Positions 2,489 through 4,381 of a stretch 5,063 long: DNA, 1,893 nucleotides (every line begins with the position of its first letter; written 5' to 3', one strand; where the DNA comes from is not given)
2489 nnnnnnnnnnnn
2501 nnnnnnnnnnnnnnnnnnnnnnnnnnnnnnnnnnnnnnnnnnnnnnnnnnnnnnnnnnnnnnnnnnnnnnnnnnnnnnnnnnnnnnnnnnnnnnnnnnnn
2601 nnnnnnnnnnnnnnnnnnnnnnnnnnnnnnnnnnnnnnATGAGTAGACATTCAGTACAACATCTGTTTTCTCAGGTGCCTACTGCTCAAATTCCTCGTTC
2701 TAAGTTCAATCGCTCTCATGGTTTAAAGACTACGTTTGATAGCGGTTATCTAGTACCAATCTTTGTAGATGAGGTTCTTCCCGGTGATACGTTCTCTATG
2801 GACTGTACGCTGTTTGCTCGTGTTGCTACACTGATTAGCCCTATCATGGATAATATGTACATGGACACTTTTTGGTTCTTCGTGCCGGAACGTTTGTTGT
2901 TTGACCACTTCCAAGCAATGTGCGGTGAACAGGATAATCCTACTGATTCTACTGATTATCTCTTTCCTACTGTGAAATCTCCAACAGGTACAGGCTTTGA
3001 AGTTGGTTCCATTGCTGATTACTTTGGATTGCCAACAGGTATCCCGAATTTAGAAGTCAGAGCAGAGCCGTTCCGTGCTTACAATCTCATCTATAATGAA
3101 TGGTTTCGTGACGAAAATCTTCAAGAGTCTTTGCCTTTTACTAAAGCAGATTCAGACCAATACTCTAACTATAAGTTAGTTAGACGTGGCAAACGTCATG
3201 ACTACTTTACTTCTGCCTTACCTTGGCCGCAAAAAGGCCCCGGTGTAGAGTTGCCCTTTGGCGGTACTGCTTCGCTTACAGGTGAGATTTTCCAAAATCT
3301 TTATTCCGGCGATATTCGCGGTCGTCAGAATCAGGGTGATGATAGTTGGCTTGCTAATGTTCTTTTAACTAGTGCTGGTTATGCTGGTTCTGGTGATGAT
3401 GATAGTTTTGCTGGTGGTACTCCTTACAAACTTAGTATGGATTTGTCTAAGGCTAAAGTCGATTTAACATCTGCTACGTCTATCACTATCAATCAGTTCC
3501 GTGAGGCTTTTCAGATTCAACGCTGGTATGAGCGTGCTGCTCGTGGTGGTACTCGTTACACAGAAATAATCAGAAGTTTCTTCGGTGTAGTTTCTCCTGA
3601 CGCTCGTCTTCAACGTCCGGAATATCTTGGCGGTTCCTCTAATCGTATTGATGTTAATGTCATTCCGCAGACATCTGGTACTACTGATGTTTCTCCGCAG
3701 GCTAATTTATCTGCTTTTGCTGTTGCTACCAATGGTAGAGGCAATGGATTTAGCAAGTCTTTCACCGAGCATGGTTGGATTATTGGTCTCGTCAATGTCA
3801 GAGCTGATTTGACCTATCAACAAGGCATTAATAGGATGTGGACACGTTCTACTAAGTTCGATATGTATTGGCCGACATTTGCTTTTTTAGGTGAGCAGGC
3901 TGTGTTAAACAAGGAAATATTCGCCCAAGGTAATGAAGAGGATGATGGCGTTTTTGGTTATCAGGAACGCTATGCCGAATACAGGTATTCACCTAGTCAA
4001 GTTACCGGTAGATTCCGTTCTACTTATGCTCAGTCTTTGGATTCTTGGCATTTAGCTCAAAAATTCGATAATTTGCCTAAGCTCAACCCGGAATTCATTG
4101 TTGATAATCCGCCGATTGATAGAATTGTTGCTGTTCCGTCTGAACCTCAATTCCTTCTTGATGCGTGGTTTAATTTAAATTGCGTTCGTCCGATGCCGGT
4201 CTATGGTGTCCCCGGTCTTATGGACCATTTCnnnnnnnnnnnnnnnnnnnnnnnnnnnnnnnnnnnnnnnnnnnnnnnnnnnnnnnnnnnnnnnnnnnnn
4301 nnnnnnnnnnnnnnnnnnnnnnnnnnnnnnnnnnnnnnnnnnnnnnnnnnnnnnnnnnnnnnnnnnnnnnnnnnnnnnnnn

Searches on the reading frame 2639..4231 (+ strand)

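Call 29: search_protein_families(library=pfam, proteins=[window:2639-4231:+], max_evalue=0.01)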
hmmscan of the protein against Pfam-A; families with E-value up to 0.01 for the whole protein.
window:2639-4231:+ (531 aa): 1 family
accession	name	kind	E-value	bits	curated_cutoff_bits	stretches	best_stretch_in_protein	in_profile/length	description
PF02305.22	Phage_F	-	3.4e-192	640.1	25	1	11-527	1-501/501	Capsid protein (F protein)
